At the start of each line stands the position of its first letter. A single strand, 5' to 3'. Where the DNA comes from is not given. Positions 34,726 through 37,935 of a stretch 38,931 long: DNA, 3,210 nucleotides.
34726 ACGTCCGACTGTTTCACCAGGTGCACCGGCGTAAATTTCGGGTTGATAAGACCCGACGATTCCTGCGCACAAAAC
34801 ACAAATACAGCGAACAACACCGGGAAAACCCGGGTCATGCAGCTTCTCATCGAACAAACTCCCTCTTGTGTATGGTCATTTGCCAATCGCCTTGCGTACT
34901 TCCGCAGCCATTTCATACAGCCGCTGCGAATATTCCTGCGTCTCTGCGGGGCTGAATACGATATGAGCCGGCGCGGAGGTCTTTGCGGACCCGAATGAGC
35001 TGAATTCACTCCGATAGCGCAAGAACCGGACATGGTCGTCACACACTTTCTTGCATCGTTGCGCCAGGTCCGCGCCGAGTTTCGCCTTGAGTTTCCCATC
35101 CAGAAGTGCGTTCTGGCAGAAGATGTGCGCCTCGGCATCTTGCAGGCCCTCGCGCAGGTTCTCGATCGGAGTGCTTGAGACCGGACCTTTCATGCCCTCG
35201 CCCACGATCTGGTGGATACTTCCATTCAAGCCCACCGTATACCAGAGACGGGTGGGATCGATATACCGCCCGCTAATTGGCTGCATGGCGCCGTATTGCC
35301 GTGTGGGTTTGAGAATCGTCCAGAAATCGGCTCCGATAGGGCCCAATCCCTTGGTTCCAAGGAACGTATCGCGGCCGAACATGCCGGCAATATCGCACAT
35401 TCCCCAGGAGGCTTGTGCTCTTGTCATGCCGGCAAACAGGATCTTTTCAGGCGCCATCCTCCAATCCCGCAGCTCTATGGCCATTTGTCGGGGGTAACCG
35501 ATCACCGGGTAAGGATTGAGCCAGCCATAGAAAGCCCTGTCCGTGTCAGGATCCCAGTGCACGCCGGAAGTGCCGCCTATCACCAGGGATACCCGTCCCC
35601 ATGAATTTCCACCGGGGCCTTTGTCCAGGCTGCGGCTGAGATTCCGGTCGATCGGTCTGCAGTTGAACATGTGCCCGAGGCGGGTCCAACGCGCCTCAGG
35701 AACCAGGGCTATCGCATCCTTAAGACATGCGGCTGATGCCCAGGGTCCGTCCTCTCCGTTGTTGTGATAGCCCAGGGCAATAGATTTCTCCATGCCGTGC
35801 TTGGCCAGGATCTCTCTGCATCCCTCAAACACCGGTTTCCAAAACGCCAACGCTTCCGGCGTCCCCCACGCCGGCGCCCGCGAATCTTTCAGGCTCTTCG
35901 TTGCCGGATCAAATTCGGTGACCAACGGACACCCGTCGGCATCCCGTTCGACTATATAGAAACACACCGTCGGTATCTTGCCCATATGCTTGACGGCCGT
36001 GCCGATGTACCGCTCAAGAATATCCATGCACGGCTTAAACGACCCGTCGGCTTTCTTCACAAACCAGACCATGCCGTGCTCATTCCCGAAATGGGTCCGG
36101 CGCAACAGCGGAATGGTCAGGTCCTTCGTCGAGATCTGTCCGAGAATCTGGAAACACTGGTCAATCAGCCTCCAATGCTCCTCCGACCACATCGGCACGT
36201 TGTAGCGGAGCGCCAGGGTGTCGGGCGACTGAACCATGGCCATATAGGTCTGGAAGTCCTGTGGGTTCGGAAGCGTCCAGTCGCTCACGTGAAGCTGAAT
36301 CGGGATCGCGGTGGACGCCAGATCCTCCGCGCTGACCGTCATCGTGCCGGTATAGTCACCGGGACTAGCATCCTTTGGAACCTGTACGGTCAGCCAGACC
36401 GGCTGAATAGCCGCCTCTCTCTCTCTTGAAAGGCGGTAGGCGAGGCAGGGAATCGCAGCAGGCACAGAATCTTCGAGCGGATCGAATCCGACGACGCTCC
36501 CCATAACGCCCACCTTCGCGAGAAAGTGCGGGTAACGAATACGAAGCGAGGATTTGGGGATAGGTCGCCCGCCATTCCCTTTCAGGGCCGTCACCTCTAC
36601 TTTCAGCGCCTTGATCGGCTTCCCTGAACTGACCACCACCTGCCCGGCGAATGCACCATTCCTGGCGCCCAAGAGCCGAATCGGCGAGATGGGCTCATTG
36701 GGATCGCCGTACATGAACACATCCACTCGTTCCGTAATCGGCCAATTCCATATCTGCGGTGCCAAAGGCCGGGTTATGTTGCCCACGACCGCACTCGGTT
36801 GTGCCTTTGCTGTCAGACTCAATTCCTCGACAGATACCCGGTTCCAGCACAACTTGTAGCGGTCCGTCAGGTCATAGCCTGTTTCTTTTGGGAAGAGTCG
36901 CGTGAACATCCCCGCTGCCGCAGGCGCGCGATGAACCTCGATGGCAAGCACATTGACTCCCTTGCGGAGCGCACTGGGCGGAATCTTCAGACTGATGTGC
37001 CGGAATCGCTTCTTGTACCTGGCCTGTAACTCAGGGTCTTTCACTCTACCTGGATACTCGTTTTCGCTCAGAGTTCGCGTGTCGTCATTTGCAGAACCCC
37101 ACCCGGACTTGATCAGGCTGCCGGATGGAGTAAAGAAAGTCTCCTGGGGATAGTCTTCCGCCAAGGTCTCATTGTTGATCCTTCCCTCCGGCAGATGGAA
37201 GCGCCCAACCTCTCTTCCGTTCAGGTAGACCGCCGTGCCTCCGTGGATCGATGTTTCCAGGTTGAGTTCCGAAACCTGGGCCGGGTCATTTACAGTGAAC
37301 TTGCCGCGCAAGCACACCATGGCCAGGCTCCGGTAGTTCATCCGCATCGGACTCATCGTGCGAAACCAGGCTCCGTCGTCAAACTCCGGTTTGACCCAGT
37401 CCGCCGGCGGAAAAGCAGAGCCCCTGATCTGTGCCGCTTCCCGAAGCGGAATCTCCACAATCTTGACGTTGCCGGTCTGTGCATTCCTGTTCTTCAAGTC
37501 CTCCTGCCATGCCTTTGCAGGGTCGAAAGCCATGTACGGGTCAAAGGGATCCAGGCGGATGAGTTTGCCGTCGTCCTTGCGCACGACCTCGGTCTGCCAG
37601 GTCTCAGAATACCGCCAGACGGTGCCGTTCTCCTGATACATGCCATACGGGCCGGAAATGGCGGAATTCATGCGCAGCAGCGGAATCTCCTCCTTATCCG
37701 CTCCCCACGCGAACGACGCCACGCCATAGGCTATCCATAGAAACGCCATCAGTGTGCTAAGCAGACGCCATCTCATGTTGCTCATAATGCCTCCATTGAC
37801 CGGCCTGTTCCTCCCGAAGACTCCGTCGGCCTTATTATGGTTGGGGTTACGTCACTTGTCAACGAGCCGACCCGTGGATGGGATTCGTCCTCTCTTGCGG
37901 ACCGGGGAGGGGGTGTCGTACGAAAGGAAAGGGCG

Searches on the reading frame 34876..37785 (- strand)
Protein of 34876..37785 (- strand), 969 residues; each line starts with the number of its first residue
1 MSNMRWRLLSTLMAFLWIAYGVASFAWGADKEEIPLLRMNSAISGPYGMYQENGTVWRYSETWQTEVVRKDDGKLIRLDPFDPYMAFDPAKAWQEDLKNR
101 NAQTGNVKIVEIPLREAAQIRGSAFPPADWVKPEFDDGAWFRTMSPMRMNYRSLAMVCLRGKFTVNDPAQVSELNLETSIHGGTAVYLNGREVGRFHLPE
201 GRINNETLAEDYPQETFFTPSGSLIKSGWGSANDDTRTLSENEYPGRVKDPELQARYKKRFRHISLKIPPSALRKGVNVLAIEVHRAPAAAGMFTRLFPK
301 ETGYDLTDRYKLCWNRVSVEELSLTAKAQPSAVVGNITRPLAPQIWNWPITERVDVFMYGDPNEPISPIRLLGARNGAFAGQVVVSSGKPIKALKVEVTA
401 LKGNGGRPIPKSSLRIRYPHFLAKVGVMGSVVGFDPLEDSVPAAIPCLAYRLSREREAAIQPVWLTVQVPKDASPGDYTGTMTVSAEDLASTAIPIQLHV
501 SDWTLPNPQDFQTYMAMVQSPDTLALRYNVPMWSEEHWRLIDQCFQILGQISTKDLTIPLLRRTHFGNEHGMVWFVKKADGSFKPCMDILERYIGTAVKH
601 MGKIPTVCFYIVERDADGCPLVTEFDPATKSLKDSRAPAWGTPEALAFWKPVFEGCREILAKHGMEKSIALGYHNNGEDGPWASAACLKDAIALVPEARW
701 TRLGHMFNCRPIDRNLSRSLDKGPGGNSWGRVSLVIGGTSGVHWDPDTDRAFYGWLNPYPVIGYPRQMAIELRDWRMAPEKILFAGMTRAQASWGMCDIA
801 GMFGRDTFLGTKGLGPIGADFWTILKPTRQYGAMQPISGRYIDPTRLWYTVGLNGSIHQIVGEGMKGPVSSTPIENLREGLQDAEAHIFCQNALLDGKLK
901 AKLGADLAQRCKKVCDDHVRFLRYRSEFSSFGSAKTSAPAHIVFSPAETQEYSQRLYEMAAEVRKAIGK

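Call 50: search_protein_families(library=pfam, proteins=[window:34876-37785:-], max_evalue=0.0001)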
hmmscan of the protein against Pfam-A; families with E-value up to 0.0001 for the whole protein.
window:34876-37785:- (969 aa): 3 families
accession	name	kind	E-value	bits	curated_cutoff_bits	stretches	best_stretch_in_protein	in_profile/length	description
PF13320.12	GH123_cat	-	1.1e-10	41.9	23.1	1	519-673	2-159/324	Glycoside hydrolase 123, catalytic domain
PF22680.2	Glyco_hydro_123_N_2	-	1.1e-10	41.9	27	1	381-485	35-141/142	Glycoside hydrolase 123 N-terminal domain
PF19543.5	GH123_N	-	5.3e-08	31.7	22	1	458-507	263-312/969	Glycoside hydrolase 123, N-terminal domain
